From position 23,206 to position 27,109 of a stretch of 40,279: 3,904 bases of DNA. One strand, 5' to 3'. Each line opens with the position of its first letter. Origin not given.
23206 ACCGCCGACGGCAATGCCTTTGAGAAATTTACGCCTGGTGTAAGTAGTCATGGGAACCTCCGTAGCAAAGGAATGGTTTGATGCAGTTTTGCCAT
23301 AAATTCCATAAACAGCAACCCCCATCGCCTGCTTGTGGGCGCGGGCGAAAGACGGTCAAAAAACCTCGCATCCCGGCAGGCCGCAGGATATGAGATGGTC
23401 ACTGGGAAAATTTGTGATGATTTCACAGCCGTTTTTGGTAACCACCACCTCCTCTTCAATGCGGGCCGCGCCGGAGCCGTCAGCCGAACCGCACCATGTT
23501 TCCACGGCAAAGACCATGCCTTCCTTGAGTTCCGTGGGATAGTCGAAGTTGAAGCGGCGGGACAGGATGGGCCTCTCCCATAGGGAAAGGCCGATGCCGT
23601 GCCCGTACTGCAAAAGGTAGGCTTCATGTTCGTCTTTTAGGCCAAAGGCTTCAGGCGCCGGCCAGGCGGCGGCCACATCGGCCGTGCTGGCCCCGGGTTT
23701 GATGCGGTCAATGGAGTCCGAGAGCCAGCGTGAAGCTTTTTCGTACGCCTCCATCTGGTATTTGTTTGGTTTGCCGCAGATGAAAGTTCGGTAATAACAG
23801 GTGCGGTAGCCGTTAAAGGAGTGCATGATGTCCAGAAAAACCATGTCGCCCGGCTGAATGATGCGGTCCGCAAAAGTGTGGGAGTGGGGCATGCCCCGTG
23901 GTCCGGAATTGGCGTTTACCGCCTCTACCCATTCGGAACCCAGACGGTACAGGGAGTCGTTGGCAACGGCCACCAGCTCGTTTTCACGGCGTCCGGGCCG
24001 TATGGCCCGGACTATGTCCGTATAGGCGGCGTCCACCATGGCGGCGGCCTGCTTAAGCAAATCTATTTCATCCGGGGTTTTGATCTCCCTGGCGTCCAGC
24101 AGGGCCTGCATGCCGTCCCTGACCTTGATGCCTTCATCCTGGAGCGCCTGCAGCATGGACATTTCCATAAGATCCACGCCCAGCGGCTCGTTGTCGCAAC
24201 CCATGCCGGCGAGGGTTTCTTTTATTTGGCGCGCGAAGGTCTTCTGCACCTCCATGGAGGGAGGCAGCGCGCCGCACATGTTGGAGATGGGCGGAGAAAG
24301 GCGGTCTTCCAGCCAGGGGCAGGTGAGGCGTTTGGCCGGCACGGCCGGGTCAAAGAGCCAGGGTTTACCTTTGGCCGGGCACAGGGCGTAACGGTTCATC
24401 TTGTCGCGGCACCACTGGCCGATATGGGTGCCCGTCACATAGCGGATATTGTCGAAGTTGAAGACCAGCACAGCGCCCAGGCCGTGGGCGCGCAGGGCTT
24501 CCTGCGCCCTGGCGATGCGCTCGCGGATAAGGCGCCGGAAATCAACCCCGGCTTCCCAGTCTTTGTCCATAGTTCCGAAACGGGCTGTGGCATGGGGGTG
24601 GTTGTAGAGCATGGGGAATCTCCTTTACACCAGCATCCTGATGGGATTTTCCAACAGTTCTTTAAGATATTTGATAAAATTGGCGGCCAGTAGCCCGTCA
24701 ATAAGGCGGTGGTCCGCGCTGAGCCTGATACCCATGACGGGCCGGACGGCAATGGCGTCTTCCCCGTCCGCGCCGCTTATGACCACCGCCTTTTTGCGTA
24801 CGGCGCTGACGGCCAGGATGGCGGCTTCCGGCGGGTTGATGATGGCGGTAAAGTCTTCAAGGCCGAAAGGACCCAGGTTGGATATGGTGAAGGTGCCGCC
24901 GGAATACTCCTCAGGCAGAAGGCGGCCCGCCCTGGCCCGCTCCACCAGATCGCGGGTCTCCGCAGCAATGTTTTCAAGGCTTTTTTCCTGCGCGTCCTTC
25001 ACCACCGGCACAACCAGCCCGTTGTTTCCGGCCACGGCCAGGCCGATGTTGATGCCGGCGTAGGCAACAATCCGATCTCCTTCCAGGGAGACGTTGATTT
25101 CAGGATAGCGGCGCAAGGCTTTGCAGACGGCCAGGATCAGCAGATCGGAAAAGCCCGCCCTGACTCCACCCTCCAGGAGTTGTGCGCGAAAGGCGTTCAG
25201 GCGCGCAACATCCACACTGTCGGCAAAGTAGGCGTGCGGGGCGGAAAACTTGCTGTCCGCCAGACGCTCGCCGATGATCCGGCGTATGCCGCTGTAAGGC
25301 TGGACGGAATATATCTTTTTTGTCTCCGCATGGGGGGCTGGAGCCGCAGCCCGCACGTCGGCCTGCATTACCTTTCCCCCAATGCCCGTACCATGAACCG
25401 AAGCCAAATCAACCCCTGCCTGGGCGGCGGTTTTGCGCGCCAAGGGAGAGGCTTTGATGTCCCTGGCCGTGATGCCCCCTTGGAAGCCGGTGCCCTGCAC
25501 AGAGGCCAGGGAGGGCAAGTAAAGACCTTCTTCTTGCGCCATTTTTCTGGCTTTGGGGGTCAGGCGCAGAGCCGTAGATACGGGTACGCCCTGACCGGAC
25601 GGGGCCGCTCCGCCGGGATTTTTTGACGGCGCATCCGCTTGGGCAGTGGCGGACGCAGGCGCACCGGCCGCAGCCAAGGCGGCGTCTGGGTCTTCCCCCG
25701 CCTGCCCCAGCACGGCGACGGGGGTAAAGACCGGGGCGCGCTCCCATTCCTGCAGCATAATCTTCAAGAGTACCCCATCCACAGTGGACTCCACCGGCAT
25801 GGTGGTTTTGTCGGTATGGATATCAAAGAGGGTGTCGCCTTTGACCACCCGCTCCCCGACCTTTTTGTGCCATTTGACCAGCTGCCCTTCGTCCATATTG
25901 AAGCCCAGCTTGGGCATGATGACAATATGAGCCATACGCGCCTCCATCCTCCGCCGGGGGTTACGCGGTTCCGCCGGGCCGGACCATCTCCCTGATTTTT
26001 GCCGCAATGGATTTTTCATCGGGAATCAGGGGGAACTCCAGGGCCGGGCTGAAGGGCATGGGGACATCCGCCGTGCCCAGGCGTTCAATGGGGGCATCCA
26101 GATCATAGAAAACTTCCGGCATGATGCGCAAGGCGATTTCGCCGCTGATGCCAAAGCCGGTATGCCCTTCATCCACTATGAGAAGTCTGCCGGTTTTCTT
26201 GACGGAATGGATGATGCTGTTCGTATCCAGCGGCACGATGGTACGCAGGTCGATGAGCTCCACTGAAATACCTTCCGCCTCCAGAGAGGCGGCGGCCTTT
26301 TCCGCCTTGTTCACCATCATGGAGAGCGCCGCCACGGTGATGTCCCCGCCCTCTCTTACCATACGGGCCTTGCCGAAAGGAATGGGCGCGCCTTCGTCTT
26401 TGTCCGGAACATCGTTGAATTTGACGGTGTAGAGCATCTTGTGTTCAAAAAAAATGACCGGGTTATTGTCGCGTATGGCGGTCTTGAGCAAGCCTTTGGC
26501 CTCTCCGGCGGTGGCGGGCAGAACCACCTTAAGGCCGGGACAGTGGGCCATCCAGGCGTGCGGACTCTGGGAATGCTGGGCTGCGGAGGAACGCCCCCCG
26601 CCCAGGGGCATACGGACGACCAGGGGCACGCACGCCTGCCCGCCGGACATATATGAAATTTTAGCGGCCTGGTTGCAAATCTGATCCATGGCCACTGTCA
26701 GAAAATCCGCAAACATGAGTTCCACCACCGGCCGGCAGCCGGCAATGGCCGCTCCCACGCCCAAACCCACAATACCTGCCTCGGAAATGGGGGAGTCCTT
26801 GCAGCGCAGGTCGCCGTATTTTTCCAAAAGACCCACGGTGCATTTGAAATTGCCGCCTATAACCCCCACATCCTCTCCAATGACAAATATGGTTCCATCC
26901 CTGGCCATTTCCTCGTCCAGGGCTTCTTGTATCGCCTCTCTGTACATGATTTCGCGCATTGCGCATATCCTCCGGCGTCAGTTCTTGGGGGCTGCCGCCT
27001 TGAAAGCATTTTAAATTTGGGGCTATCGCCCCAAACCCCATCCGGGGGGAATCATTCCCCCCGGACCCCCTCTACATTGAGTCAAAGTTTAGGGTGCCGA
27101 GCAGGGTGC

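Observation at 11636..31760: Sigma-54/AcoR-controlled 14-gene cluster with a gene combination I cannot map to a described pathway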

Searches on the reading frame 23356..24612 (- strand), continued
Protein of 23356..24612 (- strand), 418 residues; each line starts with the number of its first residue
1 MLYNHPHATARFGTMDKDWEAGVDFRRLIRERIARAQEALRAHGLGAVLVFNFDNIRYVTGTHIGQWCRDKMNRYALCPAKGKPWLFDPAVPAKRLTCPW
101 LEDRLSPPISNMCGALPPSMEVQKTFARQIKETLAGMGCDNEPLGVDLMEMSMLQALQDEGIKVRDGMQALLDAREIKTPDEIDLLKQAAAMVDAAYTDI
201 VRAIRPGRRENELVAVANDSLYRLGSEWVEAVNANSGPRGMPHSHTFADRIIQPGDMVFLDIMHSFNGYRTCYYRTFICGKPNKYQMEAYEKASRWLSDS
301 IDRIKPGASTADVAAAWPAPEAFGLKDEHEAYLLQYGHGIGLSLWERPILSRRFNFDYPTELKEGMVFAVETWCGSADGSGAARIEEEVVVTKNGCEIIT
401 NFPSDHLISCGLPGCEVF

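Call 83: search_solved_structures(query=window:23356-24612:-, max_evalue=1e-20, show_alignments=5)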
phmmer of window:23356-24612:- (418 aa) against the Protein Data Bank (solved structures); distinct sequences matched with E-value up to 1e-20: 10.
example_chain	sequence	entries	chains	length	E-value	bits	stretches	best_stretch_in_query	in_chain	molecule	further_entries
4ege_A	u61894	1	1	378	7.4e-26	94.5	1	161-407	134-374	Dipeptidase PepE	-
1pv9_A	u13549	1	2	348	2.9e-25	92.6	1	142-401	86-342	Xaa-Pro dipeptidase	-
5cdl_A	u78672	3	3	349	1.1e-24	90.7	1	155-402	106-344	Proline dipeptidase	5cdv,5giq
5giu_A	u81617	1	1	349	1.1e-24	90.7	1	155-402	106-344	Proline dipeptidase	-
4s01_A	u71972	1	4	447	2.6e-24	89.4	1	27-407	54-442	Peptidase M24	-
4rzy_A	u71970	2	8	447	3.1e-24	89.2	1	27-407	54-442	Peptidase M24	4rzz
4s00_A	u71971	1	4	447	4.2e-24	88.7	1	27-407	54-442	Peptidase M24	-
4b28_A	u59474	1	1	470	1.2e-21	80.7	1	28-407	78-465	METALLOPEPTIDASE, FAMILY M24, PUTATIVE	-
3q6d_A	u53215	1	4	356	1.6e-21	80.2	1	173-407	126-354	Proline dipeptidase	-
1wy2_A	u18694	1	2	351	1.8e-21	80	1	169-401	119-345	Xaa-Pro dipeptidase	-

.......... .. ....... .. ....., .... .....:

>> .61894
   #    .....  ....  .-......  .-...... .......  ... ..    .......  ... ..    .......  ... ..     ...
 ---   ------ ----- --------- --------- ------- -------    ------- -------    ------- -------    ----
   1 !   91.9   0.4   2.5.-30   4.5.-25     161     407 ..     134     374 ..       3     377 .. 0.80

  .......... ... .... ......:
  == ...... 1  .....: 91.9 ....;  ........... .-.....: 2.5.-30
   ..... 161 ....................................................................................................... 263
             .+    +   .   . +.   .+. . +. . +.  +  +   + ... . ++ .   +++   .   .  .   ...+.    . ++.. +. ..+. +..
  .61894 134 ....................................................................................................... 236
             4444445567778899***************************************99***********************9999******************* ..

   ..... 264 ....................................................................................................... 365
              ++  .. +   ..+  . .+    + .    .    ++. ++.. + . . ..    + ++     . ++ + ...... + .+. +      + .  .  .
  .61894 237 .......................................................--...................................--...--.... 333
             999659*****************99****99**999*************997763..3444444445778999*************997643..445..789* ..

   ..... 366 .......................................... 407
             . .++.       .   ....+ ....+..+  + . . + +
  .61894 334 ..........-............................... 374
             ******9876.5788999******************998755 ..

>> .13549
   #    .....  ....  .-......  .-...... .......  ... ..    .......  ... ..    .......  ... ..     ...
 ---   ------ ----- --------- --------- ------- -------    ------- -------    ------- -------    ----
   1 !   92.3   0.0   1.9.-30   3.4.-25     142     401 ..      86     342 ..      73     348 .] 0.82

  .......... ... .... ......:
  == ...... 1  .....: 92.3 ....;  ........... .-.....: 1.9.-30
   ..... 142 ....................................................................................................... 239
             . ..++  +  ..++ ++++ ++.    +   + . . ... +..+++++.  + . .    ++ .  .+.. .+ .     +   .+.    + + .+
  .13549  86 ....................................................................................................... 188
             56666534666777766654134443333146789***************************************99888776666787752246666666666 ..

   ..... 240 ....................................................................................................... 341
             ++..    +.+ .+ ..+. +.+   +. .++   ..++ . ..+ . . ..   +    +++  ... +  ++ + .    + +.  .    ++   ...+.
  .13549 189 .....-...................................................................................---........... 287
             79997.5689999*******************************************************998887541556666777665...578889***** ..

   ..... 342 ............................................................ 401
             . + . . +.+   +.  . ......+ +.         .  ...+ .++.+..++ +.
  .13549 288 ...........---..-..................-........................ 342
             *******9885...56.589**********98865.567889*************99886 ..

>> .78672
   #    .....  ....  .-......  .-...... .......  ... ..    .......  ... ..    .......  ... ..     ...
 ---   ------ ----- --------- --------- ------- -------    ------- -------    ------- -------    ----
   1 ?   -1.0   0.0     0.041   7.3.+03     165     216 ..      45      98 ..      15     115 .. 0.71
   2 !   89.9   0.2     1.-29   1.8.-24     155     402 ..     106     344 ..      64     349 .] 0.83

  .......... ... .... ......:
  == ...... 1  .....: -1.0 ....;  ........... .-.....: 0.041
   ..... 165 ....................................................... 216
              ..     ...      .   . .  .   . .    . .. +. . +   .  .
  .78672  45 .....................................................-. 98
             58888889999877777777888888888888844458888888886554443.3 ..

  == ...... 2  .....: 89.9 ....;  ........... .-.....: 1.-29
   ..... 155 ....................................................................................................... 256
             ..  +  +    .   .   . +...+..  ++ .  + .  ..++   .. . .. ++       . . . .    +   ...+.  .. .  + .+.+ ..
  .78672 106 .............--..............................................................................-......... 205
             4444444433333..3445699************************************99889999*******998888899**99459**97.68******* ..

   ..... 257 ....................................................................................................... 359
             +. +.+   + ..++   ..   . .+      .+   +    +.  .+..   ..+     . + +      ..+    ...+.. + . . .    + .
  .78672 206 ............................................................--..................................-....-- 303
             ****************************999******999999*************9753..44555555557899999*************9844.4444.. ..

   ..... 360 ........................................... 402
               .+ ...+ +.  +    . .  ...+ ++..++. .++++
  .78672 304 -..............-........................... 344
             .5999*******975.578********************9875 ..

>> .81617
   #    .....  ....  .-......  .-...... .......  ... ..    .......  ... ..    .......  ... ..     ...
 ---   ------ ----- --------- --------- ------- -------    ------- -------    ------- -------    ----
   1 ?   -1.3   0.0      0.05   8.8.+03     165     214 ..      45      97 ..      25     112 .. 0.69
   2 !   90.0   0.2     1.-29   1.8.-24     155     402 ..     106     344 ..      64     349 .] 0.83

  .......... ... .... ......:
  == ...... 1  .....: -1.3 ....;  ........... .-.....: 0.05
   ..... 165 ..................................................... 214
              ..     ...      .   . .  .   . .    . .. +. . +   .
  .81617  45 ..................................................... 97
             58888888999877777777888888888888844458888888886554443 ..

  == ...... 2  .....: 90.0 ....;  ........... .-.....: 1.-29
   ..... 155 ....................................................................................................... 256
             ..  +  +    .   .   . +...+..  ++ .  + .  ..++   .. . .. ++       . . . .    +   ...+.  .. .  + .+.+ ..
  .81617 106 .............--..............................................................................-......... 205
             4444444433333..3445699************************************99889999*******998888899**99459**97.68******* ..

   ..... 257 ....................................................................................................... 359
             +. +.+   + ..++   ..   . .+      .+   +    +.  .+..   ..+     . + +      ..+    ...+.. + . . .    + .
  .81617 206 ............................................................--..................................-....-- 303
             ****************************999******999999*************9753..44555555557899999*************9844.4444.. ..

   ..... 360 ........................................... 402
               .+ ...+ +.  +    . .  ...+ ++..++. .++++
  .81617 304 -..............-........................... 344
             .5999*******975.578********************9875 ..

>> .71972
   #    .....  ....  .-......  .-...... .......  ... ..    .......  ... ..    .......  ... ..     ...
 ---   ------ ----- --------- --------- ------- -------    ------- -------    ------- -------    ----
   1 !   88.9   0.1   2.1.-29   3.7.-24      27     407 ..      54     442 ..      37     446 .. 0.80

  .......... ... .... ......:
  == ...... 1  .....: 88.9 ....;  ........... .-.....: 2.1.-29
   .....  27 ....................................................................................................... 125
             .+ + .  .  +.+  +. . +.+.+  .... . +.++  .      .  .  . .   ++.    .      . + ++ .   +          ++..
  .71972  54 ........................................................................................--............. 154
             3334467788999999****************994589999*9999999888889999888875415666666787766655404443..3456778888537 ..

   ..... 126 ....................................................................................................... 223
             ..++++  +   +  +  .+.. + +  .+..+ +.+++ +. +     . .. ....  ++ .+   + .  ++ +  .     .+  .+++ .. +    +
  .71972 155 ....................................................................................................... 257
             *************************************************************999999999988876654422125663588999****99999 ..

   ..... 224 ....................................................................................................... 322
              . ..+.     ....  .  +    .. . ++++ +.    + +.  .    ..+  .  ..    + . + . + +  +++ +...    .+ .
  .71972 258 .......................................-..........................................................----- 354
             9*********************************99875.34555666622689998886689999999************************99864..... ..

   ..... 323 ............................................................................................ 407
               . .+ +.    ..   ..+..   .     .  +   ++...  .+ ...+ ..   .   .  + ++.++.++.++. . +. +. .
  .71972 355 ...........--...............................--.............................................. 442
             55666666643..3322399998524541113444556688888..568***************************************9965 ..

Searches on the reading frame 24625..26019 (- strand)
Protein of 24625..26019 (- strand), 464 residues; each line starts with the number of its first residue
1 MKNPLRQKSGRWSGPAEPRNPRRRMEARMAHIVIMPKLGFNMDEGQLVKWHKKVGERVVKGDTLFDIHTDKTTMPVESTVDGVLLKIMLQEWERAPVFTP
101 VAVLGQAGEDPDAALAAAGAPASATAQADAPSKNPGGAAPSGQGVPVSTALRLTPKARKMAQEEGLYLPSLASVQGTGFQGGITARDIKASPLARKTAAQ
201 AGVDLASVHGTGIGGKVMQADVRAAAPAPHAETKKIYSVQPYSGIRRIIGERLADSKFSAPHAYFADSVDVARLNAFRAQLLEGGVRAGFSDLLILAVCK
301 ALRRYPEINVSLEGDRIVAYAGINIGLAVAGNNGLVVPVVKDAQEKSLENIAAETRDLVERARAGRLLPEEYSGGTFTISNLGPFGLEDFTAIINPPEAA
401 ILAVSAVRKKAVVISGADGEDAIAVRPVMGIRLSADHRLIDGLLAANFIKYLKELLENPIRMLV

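Call 4: search_protein_families(library=pfam, proteins=[window:24625-26019:-])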
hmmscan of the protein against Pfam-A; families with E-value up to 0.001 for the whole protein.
window:24625-26019:- (464 aa): 3 families
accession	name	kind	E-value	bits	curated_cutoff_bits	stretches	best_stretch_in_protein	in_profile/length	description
PF00198.28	2-oxoacid_dh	-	7.4e-74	248.5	23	1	237-463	4-231/232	2-oxoacid dehydrogenases acyltransferase (catalytic domain)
PF02817.22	E3_binding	-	5.4e-21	75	23.7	2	188-223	1-36/36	e3 binding domain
PF00364.28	Biotin_lipoyl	-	2.6e-11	43.6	22.1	1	33-91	3-60/73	Biotin-requiring enzyme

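Call 6: search_protein_families(library=ncbifam, proteins=[window:24625-26019:-])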
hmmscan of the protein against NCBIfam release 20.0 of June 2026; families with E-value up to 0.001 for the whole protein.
window:24625-26019:- (464 aa): 11 families
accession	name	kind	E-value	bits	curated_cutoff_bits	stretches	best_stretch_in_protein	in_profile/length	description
TIGR01349.1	PDHac_trf_mito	equivalog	4.9e-101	339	445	1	33-464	2-437/437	pyruvate dehydrogenase complex dihydrolipoamide acetyltransferase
NF008814.0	PRK11854.1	equivalog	1.4e-80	271.5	722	3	238-459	409-632/637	pyruvate dehydrogenase complex dihydrolipoyllysine-residue acetyltransferase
TIGR02927.1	SucB_Actino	equivalog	7.8e-75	252.8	423.45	3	239-458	344-570/579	2-oxoglutarate dehydrogenase, E2 component, dihydrolipoamide succinyltransferase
NF004309.0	PRK05704.1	equivalog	2.2e-71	241.4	449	1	33-463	5-405/408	2-oxoglutarate dehydrogenase complex dihydrolipoyllysine-residue succinyltransferase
TIGR01347.1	sucB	equivalog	1.3e-68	232.1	378.65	1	34-463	4-401/404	dihydrolipoyllysine-residue succinyltransferase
TIGR01348.1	PDHac_trf_long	equivalog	1e-65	222.4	552.1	1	31-463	156-586/587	dihydrolipoyllysine-residue acetyltransferase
NF011416.0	PRK14843.1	equivalog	1.3e-62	211.8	429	2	239-464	120-347/347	dihydrolipoamide acetyltransferase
NF008815.0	PRK11857.1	equivalog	8.7e-37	127.2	378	1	153-459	6-302/308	dihydrolipoamide acetyltransferase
NF011457.0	PRK14875.1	equivalog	3.8e-24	85.3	307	1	29-230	2-130/372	acetoin dehydrogenase dihydrolipoyllysine-residue acetyltransferase subunit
NF008907.0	PRK12270.1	equivalog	5e-20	70.9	878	1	229-457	120-362/1241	multifunctional oxoglutarate decarboxylase/oxoglutarate dehydrogenase thiamine pyrophosphate-binding subunit/dihydrolipoyllysine-residue suc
NF008854.0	PRK11892.1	equivalog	2.1e-18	66.2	454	1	29-130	1-103/464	pyruvate dehydrogenase complex E1 component subunit beta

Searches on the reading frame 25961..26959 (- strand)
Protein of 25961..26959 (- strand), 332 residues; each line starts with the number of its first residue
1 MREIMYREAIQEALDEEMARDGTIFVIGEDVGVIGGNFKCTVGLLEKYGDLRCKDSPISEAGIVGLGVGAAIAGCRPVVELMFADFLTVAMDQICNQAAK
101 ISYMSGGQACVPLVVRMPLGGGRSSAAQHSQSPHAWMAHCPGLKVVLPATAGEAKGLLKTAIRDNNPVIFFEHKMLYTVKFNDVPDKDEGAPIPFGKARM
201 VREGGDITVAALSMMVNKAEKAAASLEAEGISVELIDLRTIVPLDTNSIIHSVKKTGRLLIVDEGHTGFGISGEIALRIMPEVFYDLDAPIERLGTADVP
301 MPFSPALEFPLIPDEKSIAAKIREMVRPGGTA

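Call 4: search_protein_families(library=pfam, proteins=[window:25961-26959:-])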
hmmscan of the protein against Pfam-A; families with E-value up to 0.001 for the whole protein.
window:25961-26959:- (332 aa): 2 families
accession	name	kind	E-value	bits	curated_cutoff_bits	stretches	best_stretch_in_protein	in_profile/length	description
PF02779.29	Transket_pyr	-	1.6e-47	161.8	27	1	3-178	2-173/174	Transketolase, pyrimidine binding domain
PF02780.25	Transketolase_C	-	8.9e-35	119.7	25.9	1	196-318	1-124/124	Transketolase, C-terminal domain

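Call 6: search_protein_families(library=ncbifam, proteins=[window:25961-26959:-])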
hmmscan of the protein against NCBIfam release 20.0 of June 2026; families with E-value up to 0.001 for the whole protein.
window:25961-26959:- (332 aa): 7 families
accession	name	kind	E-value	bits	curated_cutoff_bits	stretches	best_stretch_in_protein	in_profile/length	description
NF006667.0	PRK09212.1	subfamily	2.9e-117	391.2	321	1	1-326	1-323/327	pyruvate dehydrogenase complex E1 component subunit beta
NF008854.0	PRK11892.1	equivalog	1.2e-110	370.4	454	1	2-324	140-460/464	pyruvate dehydrogenase complex E1 component subunit beta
NF004559.0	PRK05899.2-5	equivalog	9.7e-20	70.3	488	1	5-326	319-624/627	transketolase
TIGR00204.1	dxs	equivalog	4.7e-18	65.1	465.95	1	44-302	346-589/616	1-deoxy-D-xylulose-5-phosphate synthase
NF008968.0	PRK12315.1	subfamily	2e-14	52.8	510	1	5-267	280-525/582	1-deoxy-D-xylulose-5-phosphate synthase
NF004556.0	PRK05899.2-2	equivalog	9.2e-10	37.4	575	1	83-281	398-595/639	transketolase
NF003933.0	PRK05444.2-2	equivalog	9.9e-10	37.5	395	1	43-295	328-572/606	1-deoxy-D-xylulose-5-phosphate synthase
